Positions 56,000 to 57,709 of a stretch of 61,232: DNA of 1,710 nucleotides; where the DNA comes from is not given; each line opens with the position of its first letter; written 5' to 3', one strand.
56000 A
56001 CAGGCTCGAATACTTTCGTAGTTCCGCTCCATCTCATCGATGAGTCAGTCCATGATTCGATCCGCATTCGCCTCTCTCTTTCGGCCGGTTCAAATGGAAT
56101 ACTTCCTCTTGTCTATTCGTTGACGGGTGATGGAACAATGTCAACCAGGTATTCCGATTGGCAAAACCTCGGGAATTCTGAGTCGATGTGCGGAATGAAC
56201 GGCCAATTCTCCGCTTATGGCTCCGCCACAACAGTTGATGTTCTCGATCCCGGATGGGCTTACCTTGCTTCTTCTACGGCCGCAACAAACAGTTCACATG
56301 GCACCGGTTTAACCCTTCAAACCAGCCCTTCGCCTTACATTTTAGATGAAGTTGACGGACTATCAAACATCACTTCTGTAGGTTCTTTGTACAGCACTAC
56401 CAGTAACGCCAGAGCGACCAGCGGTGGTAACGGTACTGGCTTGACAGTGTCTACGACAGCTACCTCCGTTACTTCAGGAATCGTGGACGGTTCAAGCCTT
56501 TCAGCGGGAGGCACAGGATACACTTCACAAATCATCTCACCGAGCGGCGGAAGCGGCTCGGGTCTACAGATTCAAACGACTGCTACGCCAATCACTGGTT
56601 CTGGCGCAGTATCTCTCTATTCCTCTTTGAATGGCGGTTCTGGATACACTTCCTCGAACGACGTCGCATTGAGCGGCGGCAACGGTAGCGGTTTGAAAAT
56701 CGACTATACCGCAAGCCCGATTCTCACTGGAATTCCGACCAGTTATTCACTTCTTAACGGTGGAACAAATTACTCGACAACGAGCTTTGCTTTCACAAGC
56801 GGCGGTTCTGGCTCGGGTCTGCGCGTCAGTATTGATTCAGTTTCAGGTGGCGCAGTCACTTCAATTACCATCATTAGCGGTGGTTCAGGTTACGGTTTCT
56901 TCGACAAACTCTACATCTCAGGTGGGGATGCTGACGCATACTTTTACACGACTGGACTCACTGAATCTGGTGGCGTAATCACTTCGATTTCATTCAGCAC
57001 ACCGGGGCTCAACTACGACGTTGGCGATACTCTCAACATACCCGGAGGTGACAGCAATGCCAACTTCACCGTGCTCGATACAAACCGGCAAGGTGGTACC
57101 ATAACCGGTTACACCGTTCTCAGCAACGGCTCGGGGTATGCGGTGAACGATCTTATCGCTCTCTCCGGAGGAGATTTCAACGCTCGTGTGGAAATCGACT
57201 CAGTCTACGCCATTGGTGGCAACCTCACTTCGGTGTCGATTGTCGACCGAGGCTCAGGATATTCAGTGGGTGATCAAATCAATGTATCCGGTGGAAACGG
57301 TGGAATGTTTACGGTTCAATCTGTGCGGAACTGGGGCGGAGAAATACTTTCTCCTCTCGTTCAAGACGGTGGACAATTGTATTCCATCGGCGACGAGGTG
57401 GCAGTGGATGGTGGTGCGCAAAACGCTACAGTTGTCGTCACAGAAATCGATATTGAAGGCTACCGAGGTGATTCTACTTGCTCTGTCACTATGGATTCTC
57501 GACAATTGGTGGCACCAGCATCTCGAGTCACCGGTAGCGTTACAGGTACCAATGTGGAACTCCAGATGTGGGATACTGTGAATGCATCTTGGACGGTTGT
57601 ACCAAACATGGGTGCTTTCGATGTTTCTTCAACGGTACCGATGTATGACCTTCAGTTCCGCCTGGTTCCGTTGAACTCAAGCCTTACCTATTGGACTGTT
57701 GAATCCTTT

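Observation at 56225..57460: Array of phage-virion-like repeats embedded in a giant cellular surface protein that the ORF track misses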

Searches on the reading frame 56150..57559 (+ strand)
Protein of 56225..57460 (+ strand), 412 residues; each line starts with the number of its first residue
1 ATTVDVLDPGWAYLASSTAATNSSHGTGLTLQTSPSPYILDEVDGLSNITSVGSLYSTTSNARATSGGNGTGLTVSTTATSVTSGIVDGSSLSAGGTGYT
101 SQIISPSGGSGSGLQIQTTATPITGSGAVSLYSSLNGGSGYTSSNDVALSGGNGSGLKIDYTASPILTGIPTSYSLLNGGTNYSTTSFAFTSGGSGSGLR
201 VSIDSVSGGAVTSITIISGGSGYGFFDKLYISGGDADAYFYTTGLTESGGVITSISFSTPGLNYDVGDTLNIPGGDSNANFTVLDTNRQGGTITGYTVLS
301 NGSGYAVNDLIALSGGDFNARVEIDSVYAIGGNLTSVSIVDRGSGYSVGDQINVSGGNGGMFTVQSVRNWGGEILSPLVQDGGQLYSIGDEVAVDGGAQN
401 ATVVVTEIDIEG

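Call 5: search_protein_families(library=pfam, proteins=[window:56225-57460:+], max_evalue=1)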
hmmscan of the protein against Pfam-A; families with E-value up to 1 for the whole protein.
window:56225-57460:+ (412 aa): 1 family
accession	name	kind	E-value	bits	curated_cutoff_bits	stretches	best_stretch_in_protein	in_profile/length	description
PF22639.1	Gp18_dom_I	-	0.0023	18.3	27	0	336-355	5-24/93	Tail sheath protein Gp18-like domain I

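Call 6: search_protein_families(library=phrogs, proteins=[window:56225-57460:+], max_evalue=1)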
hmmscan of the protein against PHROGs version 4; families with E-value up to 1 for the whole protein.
window:56225-57460:+ (412 aa): 12 families
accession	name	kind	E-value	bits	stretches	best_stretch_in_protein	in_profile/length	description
phrog_26741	-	unknown function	1.2e-11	45.1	3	252-356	219-322/497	-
phrog_701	-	head and packaging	9e-11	39.2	2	48-270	1130-1341/6136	virion structural protein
phrog_460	-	connector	1e-10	41.9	3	203-290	223-309/385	head closure Hc2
phrog_19630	-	head and packaging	1.4e-09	37.3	3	48-186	1126-1254/1266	virion structural protein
phrog_6005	-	head and packaging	4.7e-08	32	2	47-316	106-379/1512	virion structural protein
phrog_708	-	tail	2.7e-05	23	3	126-264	777-908/1383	baseplate wedge subunit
phrog_5342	-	tail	0.00021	19.2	3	276-365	44-133/3319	tail fiber protein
phrog_18802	-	head and packaging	0.0016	16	2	332-406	487-562/3007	virion structural protein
phrog_438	-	tail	0.0097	16.1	1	329-399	193-262/478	baseplate wedge subunit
phrog_719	-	tail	0.012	14.9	1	323-352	524-552/833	baseplate wedge subunit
phrog_32294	-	tail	0.45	8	2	249-363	1167-1276/2435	baseplate wedge subunit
phrog_1236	-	head and packaging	0.56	10.9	0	336-369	52-87/177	head protein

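Call 8: search_dna_similar(query=window:56225-57460:+, collection=phages, mode=protein, max_evalue=0.001, max_rows=30)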
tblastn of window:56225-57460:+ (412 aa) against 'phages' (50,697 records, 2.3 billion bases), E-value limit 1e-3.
Records with a match: 13; places in all: 13; records where one place covers at least 80% of the query: 0.
Best place of each record, by identity: <60% 13.
By first word of the organism name: Synechococcus 12; uncultured 1.
By host as written in the record: Synechococcus sp. 9; Synechococcus sp. WH7803 2; - 1; Synechococcus sp. WH 8102 1.
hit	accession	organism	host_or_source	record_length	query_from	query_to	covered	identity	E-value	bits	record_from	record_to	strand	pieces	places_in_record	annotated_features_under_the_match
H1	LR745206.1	uncultured phage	metagenomic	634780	241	382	34%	33.1%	1e-5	54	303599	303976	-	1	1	record has no annotation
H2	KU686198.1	Synechococcus phage S-CAM3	Synechococcus sp.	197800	245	341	24%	38.1%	2e-4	50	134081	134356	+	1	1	tail sheath monomer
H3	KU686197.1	Synechococcus phage S-CAM3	Synechococcus sp.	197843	245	341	24%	38.1%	2e-4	50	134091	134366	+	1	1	tail sheath monomer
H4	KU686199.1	Synechococcus phage S-CAM3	Synechococcus sp.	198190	245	341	24%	38.1%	2e-4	50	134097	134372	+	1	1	tail sheath monomer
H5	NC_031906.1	Synechococcus phage S-CAM3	Synechococcus sp.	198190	245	341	24%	38.1%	2e-4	50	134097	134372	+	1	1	tail sheath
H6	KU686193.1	Synechococcus phage S-CAM1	Synechococcus sp.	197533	245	327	20%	36.1%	2e-5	53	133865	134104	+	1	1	contractile sheath protein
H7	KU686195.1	Synechococcus phage S-CAM1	Synechococcus sp.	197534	245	327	20%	36.1%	2e-5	53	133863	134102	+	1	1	contractile sheath protein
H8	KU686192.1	Synechococcus phage S-CAM1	Synechococcus sp.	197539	245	327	20%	36.1%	2e-5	53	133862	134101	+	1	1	contractile sheath protein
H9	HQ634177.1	Synechococcus phage S-CAM1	Synechococcus sp. WH7803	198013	245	327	20%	36.1%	2e-5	53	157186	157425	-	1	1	contractile sheath protein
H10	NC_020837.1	Synechococcus phage S-CAM1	Synechococcus sp. WH7803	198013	245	327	20%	36.1%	2e-5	53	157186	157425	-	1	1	tail sheath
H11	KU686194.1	Synechococcus phage S-CAM1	Synechococcus sp.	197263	245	327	20%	36.1%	2e-5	53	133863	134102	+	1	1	contractile sheath protein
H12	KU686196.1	Synechococcus phage S-CAM1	Synechococcus sp.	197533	245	327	20%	36.1%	2e-5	53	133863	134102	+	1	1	contractile sheath protein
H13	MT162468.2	Synechococcus phage S-H25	Synechococcus sp. WH 8102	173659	249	328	19%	32.7%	5e-4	49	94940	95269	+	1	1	hypothetical protein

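Call 19: search_protein_representatives(protein=window:56225-57460:+)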
Query: 412 residues. Proteins with E-value up to 0.001 (for the whole library): 526; up to 1e-10: 83; up to 1e-30: 6. The best 150 are listed.
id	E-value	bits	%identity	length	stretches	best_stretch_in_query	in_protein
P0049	7.6e-187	637.6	78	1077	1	1-412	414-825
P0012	1.7e-88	313.8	41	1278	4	209-410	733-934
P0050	4.4e-46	174.2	33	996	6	86-351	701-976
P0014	4.9e-44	167.4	29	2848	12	78-402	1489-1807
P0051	3.7e-42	161.3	41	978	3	62-320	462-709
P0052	3.6e-34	135.0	38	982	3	52-287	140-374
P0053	2.3e-30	122.5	86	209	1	139-217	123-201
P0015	6.2e-30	121.0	32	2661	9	75-347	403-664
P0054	6.6e-30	120.9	37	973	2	45-364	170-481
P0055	1.1e-27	113.6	35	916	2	55-360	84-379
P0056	1.6e-27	113.1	34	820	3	84-316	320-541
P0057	5.3e-27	111.4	35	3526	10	49-238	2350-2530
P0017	1.9e-26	109.5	31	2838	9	80-390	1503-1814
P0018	1.6e-25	106.5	34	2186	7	59-394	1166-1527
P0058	1.7e-25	106.4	40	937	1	51-369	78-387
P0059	6.0e-23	98.0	36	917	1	42-361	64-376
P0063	1.1e-21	93.9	40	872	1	86-327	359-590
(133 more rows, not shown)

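Call 22: find_related_loci(query=window:56360-57460:+, collection=viral_contigs, flank=10000)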
Query window:56360-57460:+ (367 aa) in viral_contigs; peptide patterns used: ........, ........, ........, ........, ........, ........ (x = any residue, [..] = any of these).
12 stretches matched a pattern, but none encodes a relative of the query by tblastn (E <= 1e-3).

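Call 33: search_protein_families(library=pfam, proteins=[P0050, P0051, P0052, P0054, P0055, P0056, P0058, P0059, P0063], max_evalue=0.01)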
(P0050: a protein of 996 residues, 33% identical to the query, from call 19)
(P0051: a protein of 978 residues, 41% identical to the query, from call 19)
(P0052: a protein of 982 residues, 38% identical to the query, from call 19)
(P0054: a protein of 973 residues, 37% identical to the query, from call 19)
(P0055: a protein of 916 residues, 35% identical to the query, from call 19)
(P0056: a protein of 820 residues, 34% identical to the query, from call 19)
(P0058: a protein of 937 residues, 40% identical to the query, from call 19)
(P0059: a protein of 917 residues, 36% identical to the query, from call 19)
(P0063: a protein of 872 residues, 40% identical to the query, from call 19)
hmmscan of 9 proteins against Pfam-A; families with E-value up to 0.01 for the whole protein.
P0050 (996 aa): 0 families

P0051 (978 aa): 3 families
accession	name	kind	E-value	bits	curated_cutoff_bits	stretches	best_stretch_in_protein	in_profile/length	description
PF02225.27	PA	-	6.4e-19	68.3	23.9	1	63-149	6-95/95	PA domain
PF18962.6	Por_Secre_tail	-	1.2e-09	38.7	27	1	903-970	2-70/75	Secretion system C-terminal sorting domain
PF24842.1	UFD1_N2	-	0.00098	19.6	37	0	658-689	37-68/76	Ubiquitin fusion degradation protein UFD1, N-terminal subdomain 2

P0052 (982 aa): 2 families
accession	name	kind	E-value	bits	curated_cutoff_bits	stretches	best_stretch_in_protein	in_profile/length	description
PF02225.27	PA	-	4.2e-16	59.3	23.9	1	486-557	23-94/95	PA domain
PF18962.6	Por_Secre_tail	-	2e-13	50.9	27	1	907-974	1-70/75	Secretion system C-terminal sorting domain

P0054 (973 aa): 2 families
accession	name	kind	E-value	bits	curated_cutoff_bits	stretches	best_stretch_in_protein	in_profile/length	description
PF02225.27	PA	-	8.7e-17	61.5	23.9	1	483-548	24-94/95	PA domain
PF18962.6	Por_Secre_tail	-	1.1e-12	48.5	27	1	897-963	2-68/75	Secretion system C-terminal sorting domain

P0055 (916 aa): 4 families
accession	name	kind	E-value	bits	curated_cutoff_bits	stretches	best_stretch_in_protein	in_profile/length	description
PF18962.6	Por_Secre_tail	-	6.7e-15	55.6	27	1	838-914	2-75/75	Secretion system C-terminal sorting domain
PF13860.13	FlgD_ig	-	5.2e-05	23.6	27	1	844-903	10-75/79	FlgD Ig-like domain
PF13585.12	CHU_C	-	0.0012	19.4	27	1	847-911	19-81/86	CHU_C Type IX secretion signal domain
PF11589.14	DUF3244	-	0.0053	17.1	25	1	847-908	32-90/96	Domain of unknown function (DUF3244)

P0056 (820 aa): 4 families
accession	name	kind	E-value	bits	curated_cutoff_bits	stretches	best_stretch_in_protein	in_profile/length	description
PF18962.6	Por_Secre_tail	-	2.3e-10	41.1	27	1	743-818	3-75/75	Secretion system C-terminal sorting domain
PF00754.31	F5_F8_type_C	-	1.8e-05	25.3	28.2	1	136-190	50-103/127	F5/8 type C domain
PF13860.13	FlgD_ig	-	0.004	17.5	27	1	751-808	13-76/79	FlgD Ig-like domain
PF22959.3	Ig_NUP210_15th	-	0.0077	16.2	27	0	438-482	41-85/102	NUP210 Ig-like domain 15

P0058 (937 aa): 1 family
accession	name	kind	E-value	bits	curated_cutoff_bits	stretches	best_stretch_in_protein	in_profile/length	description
PF18962.6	Por_Secre_tail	-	1.9e-12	47.7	27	1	858-935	1-75/75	Secretion system C-terminal sorting domain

P0059 (917 aa): 2 families
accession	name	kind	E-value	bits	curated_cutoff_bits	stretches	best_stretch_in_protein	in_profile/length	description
PF18962.6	Por_Secre_tail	-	2.9e-13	50.4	27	1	838-915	1-75/75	Secretion system C-terminal sorting domain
PF21471.3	Reelin_subrepeat-B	-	0.0046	17.2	27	0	452-548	32-125/127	Reelin subrepeat B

P0063 (872 aa): 3 families
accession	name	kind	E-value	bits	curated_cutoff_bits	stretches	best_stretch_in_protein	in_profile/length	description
PF18962.6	Por_Secre_tail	-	2.1e-14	54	27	1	794-870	1-75/75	Secretion system C-terminal sorting domain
PF11589.14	DUF3244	-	0.00017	21.9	25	1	787-869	17-95/96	Domain of unknown function (DUF3244)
PF13585.12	CHU_C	-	0.0087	16.6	27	1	804-867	18-81/86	CHU_C Type IX secretion signal domain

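Call 34: search_protein_families(library=phrogs, proteins=[P0050, P0051, P0052, P0054, P0055, P0056, P0058, P0059, P0063], max_evalue=0.00001)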
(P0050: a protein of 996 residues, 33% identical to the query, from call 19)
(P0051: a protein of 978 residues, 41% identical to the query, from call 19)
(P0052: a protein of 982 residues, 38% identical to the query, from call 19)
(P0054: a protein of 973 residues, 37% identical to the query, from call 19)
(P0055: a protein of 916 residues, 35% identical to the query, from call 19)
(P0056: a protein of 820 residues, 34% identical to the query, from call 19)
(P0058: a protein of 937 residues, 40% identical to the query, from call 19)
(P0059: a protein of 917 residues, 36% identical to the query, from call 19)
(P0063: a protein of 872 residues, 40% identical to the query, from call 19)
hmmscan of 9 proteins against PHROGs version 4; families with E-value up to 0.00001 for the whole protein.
P0050 (996 aa): 4 families
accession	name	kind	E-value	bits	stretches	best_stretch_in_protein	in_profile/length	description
phrog_6005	-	head and packaging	3.7e-20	72.2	1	703-853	221-378/1512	virion structural protein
phrog_460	-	connector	3.1e-15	56.8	0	822-892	222-290/385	head closure Hc2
phrog_438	-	tail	2.3e-12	47.9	0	563-703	195-283/478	baseplate wedge subunit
phrog_4406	-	head and packaging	5.5e-07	27.6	0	822-943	1573-1690/3231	virion structural protein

P0051 (978 aa): 10 families
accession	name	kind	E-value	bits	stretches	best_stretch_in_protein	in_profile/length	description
phrog_19630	-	head and packaging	5.2e-16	58.6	2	700-789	1142-1230/1266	virion structural protein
phrog_460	-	connector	3.1e-13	50.2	0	715-794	225-305/385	head closure Hc2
phrog_701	-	head and packaging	7.5e-12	42.8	2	677-785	1121-1230/6136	virion structural protein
phrog_6005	-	head and packaging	1.3e-11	43.8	1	638-793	215-391/1512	virion structural protein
phrog_18802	-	head and packaging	4.5e-11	41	1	671-758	477-567/3007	virion structural protein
phrog_438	-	tail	4.6e-09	37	0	637-705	192-261/478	baseplate wedge subunit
phrog_4406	-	head and packaging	9.3e-08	30.1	0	713-796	1616-1698/3231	virion structural protein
phrog_32294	-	tail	6.1e-07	27.4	0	642-712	1169-1243/2435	baseplate wedge subunit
phrog_708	-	tail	6.5e-07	28.3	1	515-657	770-910/1383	baseplate wedge subunit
phrog_26741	-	unknown function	4.8e-06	26.6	0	721-780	219-278/497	-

P0052 (982 aa): 9 families
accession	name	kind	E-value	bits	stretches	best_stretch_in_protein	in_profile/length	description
phrog_6005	-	head and packaging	1.4e-13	50.4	2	135-400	106-378/1512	virion structural protein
phrog_697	-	head and packaging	1.6e-13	49.9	1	230-327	1906-2006/2079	structural protein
phrog_26741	-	unknown function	4e-13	50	2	405-491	208-292/497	-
phrog_701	-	head and packaging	2.5e-10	37.7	1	238-436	1149-1341/6136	virion structural protein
phrog_22827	-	unknown function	4.6e-09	36.4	1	325-493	52-221/613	-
phrog_4406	-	head and packaging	6.3e-09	34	1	375-481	1579-1686/3231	virion structural protein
phrog_19630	-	head and packaging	1.2e-08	34.2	0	238-362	1143-1262/1266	virion structural protein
phrog_438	-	tail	2.5e-08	34.5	0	373-440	193-260/478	baseplate wedge subunit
phrog_460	-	connector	2.6e-08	34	0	284-374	215-306/385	head closure Hc2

P0054 (973 aa): 8 families
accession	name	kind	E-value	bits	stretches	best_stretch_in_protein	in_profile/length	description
phrog_6005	-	head and packaging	4.4e-15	55.3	2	367-614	263-476/1512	virion structural protein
phrog_701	-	head and packaging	6e-13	46.4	1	289-473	1121-1303/6136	virion structural protein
phrog_19630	-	head and packaging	5.4e-12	45.3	2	367-489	1117-1240/1266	virion structural protein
phrog_26741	-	unknown function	8e-11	42.4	1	361-509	210-362/497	-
phrog_460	-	connector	2e-10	40.9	0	404-483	224-304/385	head closure Hc2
phrog_708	-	tail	1.4e-07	30.6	0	318-465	767-911/1383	baseplate wedge subunit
phrog_18802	-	head and packaging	1.3e-06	26.2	0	226-328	465-564/3007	virion structural protein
phrog_697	-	head and packaging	2.2e-06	26.2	0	284-419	1926-2057/2079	structural protein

P0055 (916 aa): 7 families
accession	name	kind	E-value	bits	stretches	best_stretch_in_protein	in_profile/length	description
phrog_697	-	head and packaging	7.3e-13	47.7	1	185-261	1926-2002/2079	structural protein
phrog_6005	-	head and packaging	2e-12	46.5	1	122-383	112-386/1512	virion structural protein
phrog_19630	-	head and packaging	1.4e-11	43.9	1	210-323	1136-1248/1266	virion structural protein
phrog_460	-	connector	9.7e-11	42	0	203-305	237-337/385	head closure Hc2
phrog_701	-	head and packaging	1.7e-10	38.3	1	172-374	1145-1344/6136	virion structural protein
phrog_26741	-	unknown function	5.8e-09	36.2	1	236-385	218-368/497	-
phrog_708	-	tail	1.9e-07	30.1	1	205-325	788-907/1383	baseplate wedge subunit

P0056 (820 aa): 4 families
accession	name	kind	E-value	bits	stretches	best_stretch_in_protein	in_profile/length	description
phrog_6005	-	head and packaging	5.7e-14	51.6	1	328-739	146-412/1512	virion structural protein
phrog_22827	-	unknown function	3.4e-06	27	0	396-536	102-241/613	-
phrog_701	-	head and packaging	4.8e-06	23.5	0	324-536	1127-1341/6136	virion structural protein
phrog_19630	-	head and packaging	8.8e-06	24.7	0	438-549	1120-1232/1266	virion structural protein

P0058 (937 aa): 5 families
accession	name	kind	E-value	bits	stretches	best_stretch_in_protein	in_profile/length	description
phrog_697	-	head and packaging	4.2e-21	75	1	159-254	1906-2002/2079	structural protein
phrog_19630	-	head and packaging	1.8e-09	36.9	0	264-379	1117-1229/1266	virion structural protein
phrog_6005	-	head and packaging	1.8e-09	36.7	1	77-373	185-505/1512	virion structural protein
phrog_460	-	connector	4.3e-08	33.2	0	267-386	193-306/385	head closure Hc2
phrog_701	-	head and packaging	5.5e-07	26.6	0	199-371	1135-1300/6136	virion structural protein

P0059 (917 aa): 5 families
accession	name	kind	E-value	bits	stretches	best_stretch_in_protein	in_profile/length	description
phrog_697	-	head and packaging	3.5e-13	48.8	1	180-259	1925-2005/2079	structural protein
phrog_6005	-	head and packaging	7.2e-13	48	2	259-381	256-388/1512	virion structural protein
phrog_460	-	connector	7.8e-09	35.7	0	183-290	223-328/385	head closure Hc2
phrog_19630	-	head and packaging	2.3e-07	30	0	146-289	1117-1257/1266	virion structural protein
phrog_701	-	head and packaging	2.8e-06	24.3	1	233-376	1126-1270/6136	virion structural protein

P0063 (872 aa): 7 families
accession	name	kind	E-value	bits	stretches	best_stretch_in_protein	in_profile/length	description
phrog_701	-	head and packaging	7.9e-16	56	1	394-584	1121-1307/6136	virion structural protein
phrog_6005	-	head and packaging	9e-13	47.7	1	357-649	139-392/1512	virion structural protein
phrog_19630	-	head and packaging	2e-12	46.7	2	373-503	1096-1226/1266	virion structural protein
phrog_697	-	head and packaging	7.5e-11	41.1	2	355-514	1866-2024/2079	structural protein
phrog_460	-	connector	2.7e-10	40.5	0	510-586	224-301/385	head closure Hc2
phrog_26741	-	unknown function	3.6e-08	33.6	1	502-576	205-278/497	-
phrog_708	-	tail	4.6e-07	28.8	1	368-491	789-909/1383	baseplate wedge subunit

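Call 35: search_protein_families(library=ncbifam, proteins=[window:56225-57460:+], max_evalue=1)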
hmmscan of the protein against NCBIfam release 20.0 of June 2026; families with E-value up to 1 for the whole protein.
window:56225-57460:+ (412 aa): 0 families

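Call 36: search_solved_structures(query=window:56225-57460:+, max_evalue=1, show_alignments=2)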
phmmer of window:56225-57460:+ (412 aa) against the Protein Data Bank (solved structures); distinct sequences matched with E-value up to 1: 1.
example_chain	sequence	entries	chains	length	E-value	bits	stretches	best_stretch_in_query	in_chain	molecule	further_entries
9mnb_F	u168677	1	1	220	0.3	13.3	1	102-182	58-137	Light chain of E82.AS Fab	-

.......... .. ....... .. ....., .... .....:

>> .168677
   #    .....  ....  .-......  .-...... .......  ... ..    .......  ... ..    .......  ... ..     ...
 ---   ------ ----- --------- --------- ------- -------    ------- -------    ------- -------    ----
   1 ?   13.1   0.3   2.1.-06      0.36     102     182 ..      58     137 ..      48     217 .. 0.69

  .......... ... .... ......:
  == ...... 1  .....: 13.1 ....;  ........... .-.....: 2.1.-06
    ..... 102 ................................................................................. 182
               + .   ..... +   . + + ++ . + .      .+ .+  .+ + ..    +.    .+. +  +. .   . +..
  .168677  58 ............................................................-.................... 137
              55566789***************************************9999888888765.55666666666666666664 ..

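Call 47: predict_structure(alignment_id=A2)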
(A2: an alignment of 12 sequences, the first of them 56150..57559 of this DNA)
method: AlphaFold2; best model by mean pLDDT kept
length: 470 residues; sequences in the alignment: 12
mean_pLDDT: 66.3   pTM: 0.35
mean pLDDT of the five models: 66.3, 48.1, 32.3, 30.7, 29.1
residues with pLDDT >= 90: 10; 70-90: 205; 50-70: 189; < 50: 66
segments of 3 or more residues with pLDDT < 50: 1-10, 82-86, 106-109, 147-152, 168-176, 312-315, 354-356, 448-470
pLDDT, mean of each block of 10 residues (from residue 1): 36 64 86 79 73 82 65 61 49 73 56 72 61 64 59 53 52 50 55 74 70 72 82 78 80 78 75 54 56 61 60 55 69 71 69 58 75 75 68 74 85 86 83 80 56 39 39
secondary structure, 60 per line:
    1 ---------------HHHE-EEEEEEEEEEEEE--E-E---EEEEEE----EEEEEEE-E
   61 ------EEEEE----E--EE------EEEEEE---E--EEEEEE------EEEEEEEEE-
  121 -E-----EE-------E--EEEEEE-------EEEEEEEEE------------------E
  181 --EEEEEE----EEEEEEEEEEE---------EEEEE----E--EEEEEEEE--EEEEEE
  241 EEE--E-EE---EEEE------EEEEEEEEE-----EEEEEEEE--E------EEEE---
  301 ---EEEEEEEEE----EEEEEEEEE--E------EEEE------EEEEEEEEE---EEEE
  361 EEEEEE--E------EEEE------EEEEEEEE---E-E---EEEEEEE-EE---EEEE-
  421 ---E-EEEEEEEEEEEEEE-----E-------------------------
elements in order: E21-33 E42-47 E52-58 E67-71 E87-92 E99-104 E111-119 E140-145 E153-161 E183-188 E193-203 E213-217 E225-232 E235-243 E253-256 E263-271 E277-284 E294-297 E304-312 E317-325 E335-338 E345-353 E357-366 E376-379 E386-393 E403-409 E416-419 E426-439

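Call 51: fold_search(model_id=the predicted structure, library=pdb)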
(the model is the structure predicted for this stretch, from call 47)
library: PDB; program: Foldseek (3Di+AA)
matches with E <= 10: 197; with E <= 0.001: 0
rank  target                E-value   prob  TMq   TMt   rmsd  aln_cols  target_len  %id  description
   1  8gzg_Z                5.1e-02  0.05  0.08  0.05  29.9       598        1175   10  Cryo-EM structure of Synechocystis sp. PCC 6803 RPitc (released 2023-04-19)
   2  9dvs_F                6.8e-02  0.04  0.08  0.05  29.7       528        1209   10  CryoEM structure of Syn7942 RNAP-SigA holoenzyme (released 2025-10-15)
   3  8gzh_Z                7.5e-02  0.05  0.10  0.06  28.8       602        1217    9  Cryo-EM structure of Synechocystis sp. PCC 6803 CTP-bound RPitc (released 2023-04-19)
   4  9au6_A                2.6e-01  0.01  0.07  0.05  43.6       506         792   14  Cryo-EM of Geovibrio thiophilus flagellum (released 2024-11-13)
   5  8h7g_A                3.3e-01  0.01  0.06  0.03  54.2       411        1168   10  Cryo-EM structure of the human SAGA complex (released 2022-12-14)
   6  3k4x_A                4.5e-01  0.02  0.06  0.04  46.0       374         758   11  Eukaryotic Sliding Clamp PCNA Bound to DNA (released 2010-02-16)
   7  9d93_Qb               7.0e-01  0.01  0.06  0.09  53.3       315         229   12  Mycobacteriophage Bxb1 tail tip - Composite map and model (released 2024-09-25)
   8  9yp1_B                8.1e-01  0.01  0.05  0.07  41.0       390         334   12  Rabbit Hemorrhagic Disease Virus Czech P domain (released 2025-12-03)
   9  4x1x_B                8.5e-01  0.01  0.06  0.07  40.8       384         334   10  Crystal structure of RHDVb P domain in complex with Lewis Y (released 2015-01-14)
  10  7n1v_C                8.9e-01  0.01  0.05  0.03  43.0       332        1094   10  Structural basis for enhanced infectivity and immune evasion of SARS-CoV-2 variants (released 2021-07-07)
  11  9dqc_A                9.4e-01  0.01  0.05  0.07  42.4       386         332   10  Hare calicivirus protruding domain and A-trisaccharide complex (released 2024-10-30)
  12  4oio_D                9.8e-01  0.01  0.06  0.03  44.2       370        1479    9  Crystal structure of Thermus thermophilus pre-insertion substrate complex for de novo transcription initiation (released 2014-05-07)
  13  4rcy                  1.1e+00  0.01  0.05  0.05  56.8       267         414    9  Structure of aIF2-gamma D19A variant from Sulfolobus solfataricus bound to GTP (released 2015-05-27)
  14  8cyl_A                1.2e+00  0.01  0.05  0.06  41.8       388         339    9  Ast89 P domain (released 2022-10-19)
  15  5e7t_A                1.3e+00  0.02  0.05  0.14  37.0       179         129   10  Structure of the tripod (BppUct-A-L) from the baseplate of bacteriophage Tuc2009 (released 2015-12-30)
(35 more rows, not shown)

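Call 52: fold_search(model_id=the predicted structure, library=viral)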
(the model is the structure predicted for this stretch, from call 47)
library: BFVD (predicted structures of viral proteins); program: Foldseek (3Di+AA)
matches with E <= 10: 329; with E <= 0.001: 19
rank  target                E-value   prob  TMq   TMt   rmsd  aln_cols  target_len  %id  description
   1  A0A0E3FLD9            1.2e-12  1.00  0.21  0.09  35.7       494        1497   20  Virion structural protein [Synechococcus phage ACG-2014e]
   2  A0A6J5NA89            1.1e-09  1.00  0.12  0.14  35.6       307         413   24  Uncharacterized protein [uncultured Caudovirales phage]
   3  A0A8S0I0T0            7.1e-06  1.00  0.16  0.29  24.5       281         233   21  (no name in the UniProt tables at hand)
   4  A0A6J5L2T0            1.2e-05  1.00  0.20  0.14  38.7       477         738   17  Bacteriophage P22, Gp10, DNA-stabilising [uncultured Caudovirales phage]
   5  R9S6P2                1.7e-05  0.99  0.14  0.09  58.1       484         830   22  Uncharacterized protein (Fragment) [Prochlorococcus phage P-SSM3]
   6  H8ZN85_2              2.0e-05  1.00  0.16  0.11  23.8       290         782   23  Phage tail fiber-like protein [Synechococcus phage metaG-MbCM1]
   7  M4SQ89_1              4.9e-05  0.99  0.16  0.06  60.0       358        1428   19  (no name in the UniProt tables at hand)
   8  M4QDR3                6.6e-05  0.69  0.10  0.05  40.6       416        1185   19  Uncharacterized protein (Fragment) [Cyanophage P-RSM1]
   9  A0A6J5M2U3            8.4e-05  0.98  0.16  0.13  40.2       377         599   17  Uncharacterized protein (Fragment) [uncultured Caudovirales phage]
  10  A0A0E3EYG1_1          1.7e-04  0.99  0.15  0.07  47.8       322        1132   15  Structural protein [Synechococcus phage ACG-2014d]
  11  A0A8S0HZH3            2.0e-04  0.92  0.16  0.06  46.8       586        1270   15  (no name in the UniProt tables at hand)
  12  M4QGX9                2.6e-04  0.99  0.16  0.08  37.6       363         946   16  Uncharacterized protein [Prochlorococcus phage MED4-213]
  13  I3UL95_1              3.0e-04  0.99  0.18  0.08  46.8       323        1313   21  (no name in the UniProt tables at hand)
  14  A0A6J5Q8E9            3.3e-04  0.82  0.16  0.10  41.5       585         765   13  Baseplate wedge subunit [uncultured Caudovirales phage]
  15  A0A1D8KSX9            3.7e-04  0.30  0.08  0.03  38.5       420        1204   16  Structural protein [Synechococcus phage S-WAM2]
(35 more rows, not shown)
